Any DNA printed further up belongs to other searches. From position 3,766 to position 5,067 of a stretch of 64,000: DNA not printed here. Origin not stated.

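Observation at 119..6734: Cluster of PhyH dioxygenases (four catalytic domains) with MinD-like amphipathic C-terminal tails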

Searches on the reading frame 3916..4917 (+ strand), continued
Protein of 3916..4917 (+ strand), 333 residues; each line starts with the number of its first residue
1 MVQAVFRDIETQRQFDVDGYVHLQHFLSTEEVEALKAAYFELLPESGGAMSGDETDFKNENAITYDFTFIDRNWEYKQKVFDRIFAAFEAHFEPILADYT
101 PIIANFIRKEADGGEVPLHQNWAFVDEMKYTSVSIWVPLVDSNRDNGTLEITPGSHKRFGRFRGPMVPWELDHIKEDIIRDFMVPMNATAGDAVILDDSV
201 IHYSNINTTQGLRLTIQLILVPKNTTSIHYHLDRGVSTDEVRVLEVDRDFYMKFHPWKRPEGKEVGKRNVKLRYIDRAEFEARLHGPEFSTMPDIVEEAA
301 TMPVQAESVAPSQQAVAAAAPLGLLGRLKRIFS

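Call 31: find_encoding_contigs(protein=P0122, flank=10000, max_places=2)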
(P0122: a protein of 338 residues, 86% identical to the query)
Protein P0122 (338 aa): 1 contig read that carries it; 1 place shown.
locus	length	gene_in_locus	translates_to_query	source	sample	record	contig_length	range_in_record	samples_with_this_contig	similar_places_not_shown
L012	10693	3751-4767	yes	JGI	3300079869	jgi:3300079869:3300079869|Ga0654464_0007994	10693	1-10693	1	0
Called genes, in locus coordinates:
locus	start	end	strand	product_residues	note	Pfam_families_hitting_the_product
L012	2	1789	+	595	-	?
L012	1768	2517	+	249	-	PF18962:Por_Secre_tail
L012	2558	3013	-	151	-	-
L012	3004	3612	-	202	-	PF13274:SocA_Panacea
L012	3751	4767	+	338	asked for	PF05721:PhyH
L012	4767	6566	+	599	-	PF05721:PhyH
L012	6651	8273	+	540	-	-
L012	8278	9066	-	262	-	-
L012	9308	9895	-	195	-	PF00027:cNMP_binding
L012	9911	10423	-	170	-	-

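Call 34: find_related_loci(query=A1, collection=genome_contigs, flank=10000)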
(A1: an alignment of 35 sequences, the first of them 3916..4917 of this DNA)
Query A1 (333 aa) in genome_contigs; peptide patterns used: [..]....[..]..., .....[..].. (x = any residue, [..] = any of these).
175 stretches matched a pattern; 148 encode a relative of the query (tblastn E <= 1e-3); the best 80 are kept; 80 distinct loci.
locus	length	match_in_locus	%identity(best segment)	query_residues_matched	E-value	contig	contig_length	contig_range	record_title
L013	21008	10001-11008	86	1-333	0e+0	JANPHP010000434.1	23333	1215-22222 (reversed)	MAG: Bacteroidota bacterium isolate VAR_69_concoct_374_sub VAR_69_k141_2512940, whole genome shotgun sequence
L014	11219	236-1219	71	5-333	8e-160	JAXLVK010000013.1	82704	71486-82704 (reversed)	MAG: Bacteroidia bacterium isolate STL-BAC54 C1.71.fa-13, whole genome shotgun sequence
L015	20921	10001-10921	55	2-333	3e-114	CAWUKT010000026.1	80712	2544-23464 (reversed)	MAG: uncultured bacterium isolate SRR17458630_binner123_3_1705322953 genome assembly, contig: ERZ21854009.44, whole geno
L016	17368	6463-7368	57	1-302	6e-111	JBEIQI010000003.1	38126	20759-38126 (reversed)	MAG: Flavobacteriales bacterium isolate Sample-107-S7-bin-116 Sample_107_S7-bin_116-k141_56247, whole genome shotgun seq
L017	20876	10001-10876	59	1-293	3e-110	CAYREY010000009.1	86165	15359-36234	MAG TPA_asm: uncultured Chitinophaga sp. isolate SRP285395_co1_464 genome assembly, contig: NODE_275_length_86165_cov_21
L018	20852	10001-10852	60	2-288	5e-110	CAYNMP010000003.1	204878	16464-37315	MAG TPA_asm: uncultured Chitinophagaceae bacterium isolate SRP199154_co2_124 genome assembly, contig: NODE_24_length_204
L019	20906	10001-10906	56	1-302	8e-110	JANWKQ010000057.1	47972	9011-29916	MAG: Flavobacteriales bacterium isolate CRAIB_MAG97 c_000000022862, whole genome shotgun sequence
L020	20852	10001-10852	59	2-288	8e-110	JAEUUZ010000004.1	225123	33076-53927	MAG: Chitinophagales bacterium isolate new MAG-368 k141_1994736, whole genome shotgun sequence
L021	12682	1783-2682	55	2-302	8e-109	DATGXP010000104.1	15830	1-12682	MAG TPA_asm: Chitinophagales bacterium isolate SMAG_U10612 k141_412310, whole genome shotgun sequence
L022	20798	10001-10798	60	1-266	1e-108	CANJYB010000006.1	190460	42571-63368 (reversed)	MAG: Bacteroidetes bacterium isolate RH-23may17-974 genome assembly, contig: RH-23may17-C117-p1, whole genome shotgun se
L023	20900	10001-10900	55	2-302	4e-108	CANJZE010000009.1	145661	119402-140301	MAG: Bacteroidetes bacterium isolate RH-26jul17-168 genome assembly, contig: RH-26jul17-C202, whole genome shotgun seque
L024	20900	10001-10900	55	2-302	7e-108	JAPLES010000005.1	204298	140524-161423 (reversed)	MAG: Bacteroidetes bacterium isolate LacPavin_0818_WC40_MAG_40_11 LacPavin_0818_WC40_scaffold_141646, whole genome shotg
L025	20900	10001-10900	56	2-302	1e-107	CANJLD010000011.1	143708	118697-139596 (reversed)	MAG: Bacteroidetes bacterium isolate RH-23may17-677 genome assembly, contig: RH-23may17-C686, whole genome shotgun seque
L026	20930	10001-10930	50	2-333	3e-107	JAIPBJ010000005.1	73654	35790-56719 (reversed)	MAG: Flavobacteriales bacterium isolate Tobar13m-G24 Tobar13m-C492, whole genome shotgun sequence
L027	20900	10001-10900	55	2-302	2e-107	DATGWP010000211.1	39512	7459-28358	MAG TPA_asm: Chitinophagales bacterium isolate SMAG_U10585 k141_47213, whole genome shotgun sequence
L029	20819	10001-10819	56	1-277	1e-106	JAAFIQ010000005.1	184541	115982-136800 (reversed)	MAG: Bacteroidetes bacterium isolate bin65.metabat.ball.129 WN_Bacteroidetes_3_scaffold_5, whole genome shotgun sequence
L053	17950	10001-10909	51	2-333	8e-104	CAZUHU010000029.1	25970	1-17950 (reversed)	MAG TPA_asm: uncultured Chitinophaga sp. isolate SRP189682_co1_467 genome assembly, contig: NODE_3047_length_25970_cov_5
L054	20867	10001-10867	55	2-289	2e-103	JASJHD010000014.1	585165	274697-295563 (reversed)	MAG: Crocinitomicaceae bacterium isolate ArS5.bin.52 ArvSed_k141_1953262, whole genome shotgun sequence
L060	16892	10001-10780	60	2-262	3e-103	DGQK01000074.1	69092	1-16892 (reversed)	MAG TPA_asm: Bacteroidetes bacterium UBA4416 UBA4416_contig_2520, whole genome shotgun sequence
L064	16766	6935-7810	56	1-293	2e-102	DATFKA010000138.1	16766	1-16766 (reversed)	MAG TPA_asm: Saprospiraceae bacterium isolate SMAG_U9158 k141_270999, whole genome shotgun sequence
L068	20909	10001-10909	53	1-299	2e-102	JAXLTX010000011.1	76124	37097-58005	MAG: Chitinophagales bacterium isolate STL-BAC15 C1.327.fa-11, whole genome shotgun sequence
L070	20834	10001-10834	55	2-290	3e-102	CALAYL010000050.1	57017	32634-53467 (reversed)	MAG TPA_asm: uncultured Bacteroidetes bacterium isolate SRR5576005_bin.105_CONCOCT_v1.1_MAG genome assembly, contig: ERZ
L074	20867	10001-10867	53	2-289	2e-101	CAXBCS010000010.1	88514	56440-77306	MAG TPA_asm: uncultured bacterium isolate ERR2762108_concoct_108 genome assembly, contig: ERZ3421638.440, whole genome s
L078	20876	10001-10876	55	2-293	5e-101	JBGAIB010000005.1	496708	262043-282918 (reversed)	MAG: Chitinophagales bacterium isolate MAG_MBR_H125.33 MBRH125-33_opera_contig_125, whole genome shotgun sequence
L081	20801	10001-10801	55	1-268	1e-100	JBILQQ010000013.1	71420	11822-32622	MAG: Flavobacterium sp. isolate ME2018-06-07_3300034013_group8_bin111 Rohwer_bin914_scaffold_165_c1, whole genome shotgu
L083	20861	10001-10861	53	2-289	3e-100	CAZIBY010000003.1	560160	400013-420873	MAG TPA_asm: uncultured Chitinophagaceae bacterium isolate binchicken_co284_129 genome assembly, contig: NODE_10_length_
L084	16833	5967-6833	52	1-289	1e-100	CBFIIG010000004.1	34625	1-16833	MAG: Flavobacterium sp. isolate Co_bin_808_indper genome assembly, contig: Co_bin_808_indper_c4, whole genome shotgun se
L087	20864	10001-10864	54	2-289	5e-100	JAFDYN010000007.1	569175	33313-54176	MAG: Bacteroidetes bacterium isolate SZAS-56 BACT-TMP-3__7__length-569175, whole genome shotgun sequence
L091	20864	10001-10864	53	2-289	4e-99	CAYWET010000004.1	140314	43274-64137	MAG TPA_asm: uncultured Chryseobacterium sp. isolate SRP334346_co1_109 genome assembly, contig: NODE_162_length_140314_c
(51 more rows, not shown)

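Call 38: search_protein_families(library=pfam, proteins=[L006:9136-9987:+, L006:16506-17684:+, L006:15559-16509:+, L009:15732-17027:+, L009:10913-11728:+, L006:18846-20492:+, L011:4420-4890:-, L011:1166-4228:-, L011:13150-13851:-, L011:14480-15469:+], max_evalue=0.01)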
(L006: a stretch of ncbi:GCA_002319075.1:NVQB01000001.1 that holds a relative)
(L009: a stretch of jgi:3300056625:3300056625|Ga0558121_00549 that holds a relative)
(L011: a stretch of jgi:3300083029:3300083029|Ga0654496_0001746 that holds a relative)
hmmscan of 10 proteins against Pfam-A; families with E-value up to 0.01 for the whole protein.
L006:9136-9987:+ (283 aa): 1 family
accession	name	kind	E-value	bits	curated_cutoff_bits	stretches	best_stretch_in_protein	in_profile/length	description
PF01061.29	ABC2_membrane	-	5.5e-18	65.7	26.9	1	38-245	3-211/211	ABC-2 type transporter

L006:16506-17684:+ (392 aa): 7 families
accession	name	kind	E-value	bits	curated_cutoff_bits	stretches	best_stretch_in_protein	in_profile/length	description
PF00005.33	ABC_tran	-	1.5e-21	77.9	25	1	39-170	1-135/137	ABC transporter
PF14524.12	Wzt_C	-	1.8e-05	25.2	30.4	1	262-361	24-130/143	Wzt C-terminal domain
PF02463.25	SMC_N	-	0.00036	20.5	40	0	150-207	147-203/220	RecF/RecN/SMC N terminal domain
PF13555.12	AAA_29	-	0.00083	19.5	27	1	42-77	15-50/61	P-loop containing region of AAA domain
PF13175.12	AAA_15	-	0.0024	18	32.1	1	39-76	14-50/374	AAA ATPase domain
PF13476.12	AAA_23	-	0.0026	18.8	27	1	40-69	11-39/201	AAA domain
PF13304.12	AAA_21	-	0.0075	16.8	27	0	52-70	2-20/304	AAA domain, putative AbiEii toxin, Type IV TA system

L006:15559-16509:+ (316 aa): 9 families
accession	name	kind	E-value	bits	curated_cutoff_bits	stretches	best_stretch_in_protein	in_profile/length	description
PF08241.18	Methyltransf_11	-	5.9e-15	56.1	21.2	1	87-187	1-95/95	Methyltransferase domain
PF02353.26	CMAS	-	8.7e-14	51.9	27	1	71-206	51-182/273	Mycolic acid cyclopropane synthetase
PF13649.12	Methyltransf_25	-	6.2e-12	46.5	27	1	87-183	2-97/97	Methyltransferase domain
PF13847.12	Methyltransf_31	-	1.5e-11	44.7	27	1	81-201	2-123/145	Methyltransferase domain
PF13489.12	Methyltransf_23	-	2.7e-09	37.4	27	1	69-190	7-119/164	Methyltransferase domain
PF08242.18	Methyltransf_12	-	5.3e-08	33.9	30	1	87-184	1-97/98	Methyltransferase domain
PF01209.24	Ubie_methyltran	-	0.00019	21.3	20.1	1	75-187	40-151/233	ubiE/COQ5 methyltransferase family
PF01135.25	PCMT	-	0.0077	16.5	20.3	1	69-158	60-148/210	Protein-L-isoaspartate(D-aspartate) O-methyltransferase (PCMT)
PF01189.24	Methyltr_RsmB-F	-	0.008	16.3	27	0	80-156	6-83/199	16S rRNA methyltransferase RsmB/F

L009:15732-17027:+ (431 aa): 4 families
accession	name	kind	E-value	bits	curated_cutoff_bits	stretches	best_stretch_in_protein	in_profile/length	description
PF00005.33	ABC_tran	-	1.5e-17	64.9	25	1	37-168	1-135/137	ABC transporter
PF13304.12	AAA_21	-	3e-05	24.7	27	1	50-79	2-37/304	AAA domain, putative AbiEii toxin, Type IV TA system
PF13476.12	AAA_23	-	0.0013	19.8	27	1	47-143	19-116/201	AAA domain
PF13555.12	AAA_29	-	0.0015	18.7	27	1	47-67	22-42/61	P-loop containing region of AAA domain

L009:10913-11728:+ (271 aa): 1 family
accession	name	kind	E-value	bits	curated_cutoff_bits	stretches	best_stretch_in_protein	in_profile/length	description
PF01061.29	ABC2_membrane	-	4.9e-11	43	26.9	1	28-232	3-210/211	ABC-2 type transporter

L006:18846-20492:+ (548 aa): 3 families
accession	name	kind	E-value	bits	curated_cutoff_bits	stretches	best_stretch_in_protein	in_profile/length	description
PF13537.11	GATase_7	-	5.5e-08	33.3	25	1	87-147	60-122/123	Glutamine amidotransferase domain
PF13522.11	GATase_6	-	7.5e-06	26.4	27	1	86-141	74-129/130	Glutamine amidotransferase domain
PF00733.27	Asn_synthase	-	0.0036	17.4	21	0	234-302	14-79/354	Asparagine synthase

L011:4420-4890:- (156 aa): 0 families

L011:1166-4228:- (1020 aa): 0 families

L011:13150-13851:- (233 aa): 0 families

L011:14480-15469:+ (329 aa): 0 families

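Call 39: search_protein_families(library=ncbifam, proteins=[L006:9136-9987:+, L006:16506-17684:+, L006:15559-16509:+, L009:15732-17027:+, L009:10913-11728:+, L006:18846-20492:+, L006:10918-12819:+], max_evalue=0.01)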
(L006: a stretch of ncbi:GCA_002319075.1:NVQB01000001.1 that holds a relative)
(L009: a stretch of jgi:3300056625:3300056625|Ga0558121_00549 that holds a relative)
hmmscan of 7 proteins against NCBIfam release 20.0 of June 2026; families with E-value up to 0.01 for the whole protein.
L006:9136-9987:+ (283 aa): 3 families
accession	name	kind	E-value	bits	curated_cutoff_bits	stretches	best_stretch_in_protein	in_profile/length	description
NF050109.1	galactan_ABC_perm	equivalog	3.2e-12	46.5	380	1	37-263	23-252/272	galactan export ABC transporter permease subunit Wzm/RfbD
NF050053.1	CapPschTportKpsM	equivalog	8.9e-08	32.4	300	1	38-274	5-251/257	capsule polysaccharide transporter KpsM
NF011723.0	PRK15176.1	equivalog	2.8e-05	24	297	1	25-245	8-228/264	Vi polysaccharide ABC transporter inner membrane protein VexB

L006:16506-17684:+ (392 aa): 187 families (the best 25 are shown)
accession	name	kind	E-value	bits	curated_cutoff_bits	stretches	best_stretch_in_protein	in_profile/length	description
NF050108.1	galactan_ABC_ATP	equivalog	7.9e-49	166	400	1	36-234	42-240/244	galactan export ABC transporter ATP-binding subunit Wzt/RfbE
NF010065.0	PRK13545.1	equivalog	1.6e-47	162.4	538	1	31-236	31-236/549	teichoic acids export protein ATP-binding subunit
NF010066.0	PRK13546.1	equivalog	1.9e-46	158.6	320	1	30-238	31-238/264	teichoic acids export ABC transporter ATP-binding subunit TagH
TIGR01188.1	drrA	subfamily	2.7e-37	128.7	312.45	1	34-229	4-210/302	daunorubicin resistance ABC transporter, ATP-binding protein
TIGR04521.1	ECF_ATPase_2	equivalog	6.1e-29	101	330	2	104-234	104-236/279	energy-coupling factor transporter ATPase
NF040933.2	ABC_arch_GlcV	equivalog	3.1e-27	95.4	450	2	96-304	94-293/357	glucose ABC transporter ATP-binding protein GlcV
NF033858.1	ABC2_perm_RbbA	equivalog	7.8e-27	93.6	1050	1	32-232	275-486/909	ribosome-associated ATPase/putative transporter RbbA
TIGR02769.1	nickel_nikE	equivalog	4.7e-26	91.8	332.55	2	112-224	118-232/265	nickel import ATP-binding protein NikE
TIGR03740.1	galliderm_ABC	subfamily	6.7e-26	91.3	309.75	1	38-228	15-209/223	lantibiotic protection ABC transporter ATP-binding subunit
TIGR03522.1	GldA_ABC_ATP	equivalog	1.1e-25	90.7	402.6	1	37-226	16-215/301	gliding motility-associated ABC transporter ATP-binding subunit GldA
TIGR04520.1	ECF_ATPase_1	equivalog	1.5e-24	86.9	315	2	113-232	106-225/269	energy-coupling factor transporter ATPase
NF010060.0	PRK13537.1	equivalog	2.2e-24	85.9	521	1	34-234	26-237/314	nodulation factor ABC transporter ATP-binding protein NodI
TIGR01186.1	proV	subfamily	3.3e-24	85.7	326.6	1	34-228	4-215/363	betaine/proline/choline family ABC transporter ATP-binding protein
NF007739.0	PRK10419.1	subfamily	5.9e-24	85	354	2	112-224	119-233/268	nickel ABC transporter ATP-binding protein NikE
TIGR03265.1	PhnT2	equivalog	6.8e-24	84.8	457.7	1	34-228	15-220/353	putative 2-aminoethylphosphonate ABC transporter ATP-binding protein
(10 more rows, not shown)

L006:15559-16509:+ (316 aa): 29 families (the best 25 are shown)
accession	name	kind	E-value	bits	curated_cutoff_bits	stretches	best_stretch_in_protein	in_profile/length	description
NF043040.1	corrin_prot_MT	hypoth_equivalog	2.5e-13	50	180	1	54-200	14-160/216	corrinoid protein-associated methyltransferase CpaM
NF008686.0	PRK11705.1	equivalog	3.5e-12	46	400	1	71-190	156-268/383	cyclopropane fatty acyl phospholipid synthase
NF040703.1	cyclopro_CfaB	exception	2.9e-11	42.8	650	1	70-233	147-308/393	C17 cyclopropane fatty acid synthase CfaB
NF041675.1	sarc_dimgly_tmase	equivalog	6.1e-09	36.2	550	1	83-189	67-171/278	sarcosine/dimethylglycine N-methyltransferase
TIGR01983.1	UbiG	equivalog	7.9e-09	35.2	102.95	1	76-189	49-153/228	bifunctional 2-polyprenyl-6-hydroxyphenol methylase/3-demethylubiquinol 3-O-methyltransferase UbiG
NF041536.1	ArsM_DUF2284_UU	exception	2.6e-08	32.7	575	1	80-209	74-202/459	arsenite methyltransferase/DUF2284 domain selenoprotein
NF045667.1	MTase_DVU1556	equivalog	2.9e-08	33.4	155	1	70-201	10-133/213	DVU_1556 family methyltransferase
NF053839.1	CPFASynBruc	equivalog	5.6e-08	32.1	600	1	78-236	170-319/410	cyclopropane fatty acid synthase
NF041537.1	ArsM_AhpD_UU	exception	3.2e-07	29.5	510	1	80-207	74-200/345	arsenite methyltransferase/AhpD domain selenoprotein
NF008264.0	PRK11036.1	equivalog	3.7e-07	29.9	366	1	56-206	23-166/261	tRNA uridine 5-oxyacetic acid(34) methyltransferase CmoM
TIGR02752.1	MenG_heptapren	equivalog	9.8e-07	28.5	419.85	1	68-186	31-148/231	demethylmenaquinone methyltransferase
NF001243.0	PRK00216.1-4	equivalog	1.4e-06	27.9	235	1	65-186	30-150/237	demethylmenaquinone methyltransferase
TIGR02021.1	BchM-ChlM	equivalog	2.5e-06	27.1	158.9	1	68-148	42-119/218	magnesium protoporphyrin IX methyltransferase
NF041943.1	GPPMT_Stmyces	equivalog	3e-06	27.3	400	1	63-217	61-204/272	geranyl diphosphate 2-C-methyltransferase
TIGR01934.1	MenG_MenH_UbiE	subfamily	3e-06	26.7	158.35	1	75-195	32-149/223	ubiquinone/menaquinone biosynthesis methyltransferase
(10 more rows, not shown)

L009:15732-17027:+ (431 aa): 181 families (the best 25 are shown)
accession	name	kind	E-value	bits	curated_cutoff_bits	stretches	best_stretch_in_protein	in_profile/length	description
NF010065.0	PRK13545.1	equivalog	7.5e-48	163.5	538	1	16-233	15-235/549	teichoic acids export protein ATP-binding subunit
NF010066.0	PRK13546.1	equivalog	4.7e-47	160.6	320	1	29-236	32-238/264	teichoic acids export ABC transporter ATP-binding subunit TagH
NF050108.1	galactan_ABC_ATP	equivalog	6e-40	137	400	1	36-234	44-242/244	galactan export ABC transporter ATP-binding subunit Wzt/RfbE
TIGR01188.1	drrA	subfamily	1.5e-26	93.4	312.45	1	33-225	5-208/302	daunorubicin resistance ABC transporter, ATP-binding protein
NF000355.4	ribo_prot_ABC_F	equivalog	3e-20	72.6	380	1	32-224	13-197/499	ribosomal protection-like ABC-F family protein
TIGR04521.1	ECF_ATPase_2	equivalog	5.2e-19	68.4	330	2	34-83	18-67/279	energy-coupling factor transporter ATPase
TIGR00968.1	3a0106s01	subfamily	6.3e-19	68.4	342.75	1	32-228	11-218/237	sulfate ABC transporter ATP-binding protein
TIGR03740.1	galliderm_ABC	subfamily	7e-19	68.4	309.75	1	22-220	3-203/223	lantibiotic protection ABC transporter ATP-binding subunit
NF010060.0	PRK13537.1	equivalog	9.8e-19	67.4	521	1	34-228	28-234/314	nodulation factor ABC transporter ATP-binding protein NodI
TIGR04520.1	ECF_ATPase_1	equivalog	6.3e-18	65.2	315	2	26-84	7-65/269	energy-coupling factor transporter ATPase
NF047565.1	PSM_export_PmtA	equivalog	3.7e-17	62.5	350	2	35-82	15-62/282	phenol-soluble modulin export ABC transporter ATP-binding protein PmtA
NF043075.1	MMSYN1_0197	equivalog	5.9e-17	61.6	550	1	29-228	12-220/341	spermidine/putrescine ABC transporter ATP-binding protein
TIGR01166.1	cbiO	subfamily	6.6e-17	61.6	211.8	2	36-83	7-54/190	cobalt ABC transporter, ATP-binding protein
TIGR01186.1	proV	subfamily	9.5e-17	61.1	326.6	1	36-221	8-210/363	betaine/proline/choline family ABC transporter ATP-binding protein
NF050005.1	ABC_ATPase_Uup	equivalog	1.2e-16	60.1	900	2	19-220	317-517/636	ATP-binding cassette ATPase Uup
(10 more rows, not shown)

L009:10913-11728:+ (271 aa): 2 families
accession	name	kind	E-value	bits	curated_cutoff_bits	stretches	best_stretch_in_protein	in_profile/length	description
NF050109.1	galactan_ABC_perm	equivalog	3.7e-11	43.1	380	1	24-251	20-252/272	galactan export ABC transporter permease subunit Wzm/RfbD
NF050053.1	CapPschTportKpsM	equivalog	2.1e-09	37.7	300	1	28-267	5-254/257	capsule polysaccharide transporter KpsM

L006:18846-20492:+ (548 aa): 6 families
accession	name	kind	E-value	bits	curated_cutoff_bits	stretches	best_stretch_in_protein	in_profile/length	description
TIGR01536.1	asn_synth_AEB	equivalog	3.9e-20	72.3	267.1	1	91-303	111-316/517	asparagine synthase (glutamine-hydrolyzing)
TIGR03108.1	eps_aminotran_1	hypoth_equivalog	1.8e-18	66.6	816.9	1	91-303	110-321/628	XrtA/PEP-CTERM system amidotransferase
TIGR03104.1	trio_amidotrans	equivalog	7.6e-14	50.9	570.1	1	85-298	104-321/589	N-acetylglutaminylglutamine amidotransferase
NF033535.1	lass_lactam_cya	exception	4.2e-10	38.8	525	1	99-262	118-280/668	lasso peptide isopeptide bond-forming cyclase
NF006949.0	PRK09431.1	equivalog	1.1e-07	30.8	499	1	90-150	108-169/554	asparagine synthase B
NF040762.1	Hydr_FeFe_Clost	exception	0.0094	14.6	900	0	121-236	287-399/572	ferredoxin hydrogenase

L006:10918-12819:+ (633 aa): 5 families
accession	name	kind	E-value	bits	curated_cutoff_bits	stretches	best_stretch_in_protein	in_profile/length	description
TIGR01762.1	chlorin-enz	subfamily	1.5e-12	47.4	226.3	0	391-425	128-162/288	chlorinating enzyme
TIGR04324.1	SpoChoClust_2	subfamily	2.8e-08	33.6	150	1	379-481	110-207/248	sporadic carbohydrate cluster 2OG-Fe(II) oxygenase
TIGR02408.1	ectoine_ThpD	equivalog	6e-07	29.1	336.5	0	168-202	211-245/277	ectoine hydroxylase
NF052437.1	MPhHdxlPhnYGIM8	equivalog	6.3e-07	29.1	500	0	92-202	106-211/260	methylphosphonate hydroxylase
NF045813.1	DxPntBtaHylase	equivalog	6.4e-06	25.7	550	1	346-475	98-233/285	1-deoxypentalenic acid 11-beta-hydroxylase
